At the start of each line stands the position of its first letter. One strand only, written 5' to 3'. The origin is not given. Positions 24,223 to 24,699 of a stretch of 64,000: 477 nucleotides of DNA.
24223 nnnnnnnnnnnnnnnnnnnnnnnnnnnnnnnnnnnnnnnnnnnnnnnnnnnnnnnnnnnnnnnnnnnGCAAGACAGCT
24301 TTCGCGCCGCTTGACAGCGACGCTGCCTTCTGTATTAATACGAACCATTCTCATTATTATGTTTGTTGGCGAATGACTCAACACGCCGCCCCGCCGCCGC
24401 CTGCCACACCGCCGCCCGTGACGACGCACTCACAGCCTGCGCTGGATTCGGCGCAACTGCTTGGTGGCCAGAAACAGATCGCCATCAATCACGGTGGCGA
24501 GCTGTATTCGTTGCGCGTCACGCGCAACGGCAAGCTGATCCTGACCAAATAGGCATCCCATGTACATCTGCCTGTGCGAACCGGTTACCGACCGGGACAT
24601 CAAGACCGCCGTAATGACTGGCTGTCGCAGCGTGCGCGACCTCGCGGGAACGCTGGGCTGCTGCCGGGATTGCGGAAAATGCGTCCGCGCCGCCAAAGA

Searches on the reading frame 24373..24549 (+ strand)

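Call 5: search_protein_families(library=pfam, proteins=[window:24373-24549:+], max_evalue=0.01)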
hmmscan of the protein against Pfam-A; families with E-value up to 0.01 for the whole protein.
seq(59 aa): 1 family
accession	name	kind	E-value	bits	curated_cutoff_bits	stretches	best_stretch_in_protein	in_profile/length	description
PF10636.14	hemP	-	1.1e-18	67.2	25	1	24-59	2-37/37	Hemin uptake protein hemP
